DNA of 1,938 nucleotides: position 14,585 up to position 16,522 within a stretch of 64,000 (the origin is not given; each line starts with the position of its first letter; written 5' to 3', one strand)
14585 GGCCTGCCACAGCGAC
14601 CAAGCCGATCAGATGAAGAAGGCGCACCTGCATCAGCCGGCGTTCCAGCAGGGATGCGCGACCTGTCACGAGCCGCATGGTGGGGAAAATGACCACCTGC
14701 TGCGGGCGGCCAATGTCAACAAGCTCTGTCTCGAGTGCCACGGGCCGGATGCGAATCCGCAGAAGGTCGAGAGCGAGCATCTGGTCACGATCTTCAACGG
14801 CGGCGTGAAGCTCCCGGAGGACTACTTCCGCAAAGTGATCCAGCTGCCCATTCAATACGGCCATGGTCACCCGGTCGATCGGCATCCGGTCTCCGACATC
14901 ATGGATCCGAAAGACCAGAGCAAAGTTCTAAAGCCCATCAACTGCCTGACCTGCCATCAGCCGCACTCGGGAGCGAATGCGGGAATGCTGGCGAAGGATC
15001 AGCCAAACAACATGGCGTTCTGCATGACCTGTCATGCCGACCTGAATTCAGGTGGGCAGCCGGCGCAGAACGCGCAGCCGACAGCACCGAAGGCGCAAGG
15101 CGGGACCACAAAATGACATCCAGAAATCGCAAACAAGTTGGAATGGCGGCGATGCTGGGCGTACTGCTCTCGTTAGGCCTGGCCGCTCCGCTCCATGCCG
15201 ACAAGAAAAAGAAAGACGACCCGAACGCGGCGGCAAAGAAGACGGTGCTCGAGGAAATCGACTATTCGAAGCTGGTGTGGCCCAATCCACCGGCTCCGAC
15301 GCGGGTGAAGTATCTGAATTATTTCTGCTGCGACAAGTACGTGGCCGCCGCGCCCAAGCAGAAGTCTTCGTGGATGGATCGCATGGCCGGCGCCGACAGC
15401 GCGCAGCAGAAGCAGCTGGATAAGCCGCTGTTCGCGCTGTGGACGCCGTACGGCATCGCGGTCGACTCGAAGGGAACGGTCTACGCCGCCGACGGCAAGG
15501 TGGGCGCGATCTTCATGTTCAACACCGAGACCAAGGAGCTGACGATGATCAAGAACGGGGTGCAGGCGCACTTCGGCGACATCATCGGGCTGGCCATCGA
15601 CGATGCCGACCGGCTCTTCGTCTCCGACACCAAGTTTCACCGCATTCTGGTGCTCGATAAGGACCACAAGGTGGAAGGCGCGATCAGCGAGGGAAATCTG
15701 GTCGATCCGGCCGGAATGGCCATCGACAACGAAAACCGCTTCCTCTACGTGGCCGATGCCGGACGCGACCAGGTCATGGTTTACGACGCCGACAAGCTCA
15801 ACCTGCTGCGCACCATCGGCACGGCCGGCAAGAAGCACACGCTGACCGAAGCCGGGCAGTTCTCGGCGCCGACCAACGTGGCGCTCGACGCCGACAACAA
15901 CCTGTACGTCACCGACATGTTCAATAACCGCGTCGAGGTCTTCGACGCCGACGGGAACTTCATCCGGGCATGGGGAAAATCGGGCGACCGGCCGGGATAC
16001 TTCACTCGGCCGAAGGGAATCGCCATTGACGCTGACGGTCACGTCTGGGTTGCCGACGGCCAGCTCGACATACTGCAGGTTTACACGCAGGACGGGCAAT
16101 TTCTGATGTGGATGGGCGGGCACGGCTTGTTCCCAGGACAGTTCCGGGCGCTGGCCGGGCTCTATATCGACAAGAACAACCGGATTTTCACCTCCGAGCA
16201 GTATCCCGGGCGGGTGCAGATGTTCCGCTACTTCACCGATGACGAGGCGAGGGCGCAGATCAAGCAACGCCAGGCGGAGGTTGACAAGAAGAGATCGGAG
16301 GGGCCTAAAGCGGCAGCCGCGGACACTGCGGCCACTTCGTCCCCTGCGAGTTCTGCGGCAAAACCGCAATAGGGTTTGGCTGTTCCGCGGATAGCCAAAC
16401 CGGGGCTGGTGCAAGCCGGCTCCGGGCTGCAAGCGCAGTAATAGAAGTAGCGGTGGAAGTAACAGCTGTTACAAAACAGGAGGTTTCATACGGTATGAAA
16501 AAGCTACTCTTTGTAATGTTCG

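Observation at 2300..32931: Four copies of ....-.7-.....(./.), with sigma-54 -24/-12 geometry, placed 26-54 nt before the start codons of hemA, resB, a TPR gene and a secreted-protein/GT-C operon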

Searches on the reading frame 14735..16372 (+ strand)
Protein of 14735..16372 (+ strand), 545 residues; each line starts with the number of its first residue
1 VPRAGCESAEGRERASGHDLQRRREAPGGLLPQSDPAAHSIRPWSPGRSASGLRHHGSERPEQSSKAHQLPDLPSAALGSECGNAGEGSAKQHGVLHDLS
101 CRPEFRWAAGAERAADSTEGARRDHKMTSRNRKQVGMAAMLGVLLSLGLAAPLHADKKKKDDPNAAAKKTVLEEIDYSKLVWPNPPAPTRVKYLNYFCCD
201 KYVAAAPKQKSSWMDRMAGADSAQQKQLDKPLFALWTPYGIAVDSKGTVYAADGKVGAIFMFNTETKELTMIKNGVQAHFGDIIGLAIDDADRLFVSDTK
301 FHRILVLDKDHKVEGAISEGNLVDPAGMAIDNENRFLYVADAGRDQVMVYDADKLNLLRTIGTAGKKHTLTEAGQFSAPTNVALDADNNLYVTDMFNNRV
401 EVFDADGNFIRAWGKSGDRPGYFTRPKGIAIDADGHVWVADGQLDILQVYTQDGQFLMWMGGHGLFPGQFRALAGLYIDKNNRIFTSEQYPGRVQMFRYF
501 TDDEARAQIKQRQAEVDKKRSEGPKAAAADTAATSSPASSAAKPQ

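Call 10: search_protein_families(library=pfam, proteins=[window:14735-16372:+])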
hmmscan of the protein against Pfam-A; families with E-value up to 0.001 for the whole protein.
window:14735-16372:+ (545 aa): 7 families
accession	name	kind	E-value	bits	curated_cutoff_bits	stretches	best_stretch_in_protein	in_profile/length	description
PF01436.27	NHL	-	1.3e-22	79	20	0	423-441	1-19/28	NHL repeat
PF17170.10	DUF5128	-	1.3e-13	51.2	22.9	1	385-435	51-101/321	6-bladed beta-propeller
PF08450.18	SGL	-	9.7e-13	48.7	26.3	1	304-413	117-220/246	SMP-30/Gluconolactonase/LRE-like region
PF25021.1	TEN_NHL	-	2.5e-08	33.8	27.1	0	424-443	142-161/357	Teneurin NHL domain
PF24684.1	Vgb_lyase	-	5.5e-06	25.8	50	1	238-454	15-211/290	Virginiamycin B lyase family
PF01731.26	Arylesterase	-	9.9e-06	26.1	21.3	0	322-352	53-83/86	Arylesterase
PF22701.2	Mala_s_1-like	-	6.7e-05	23.2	27.5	1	295-443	13-149/195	Mal s 1 allergenic protein-like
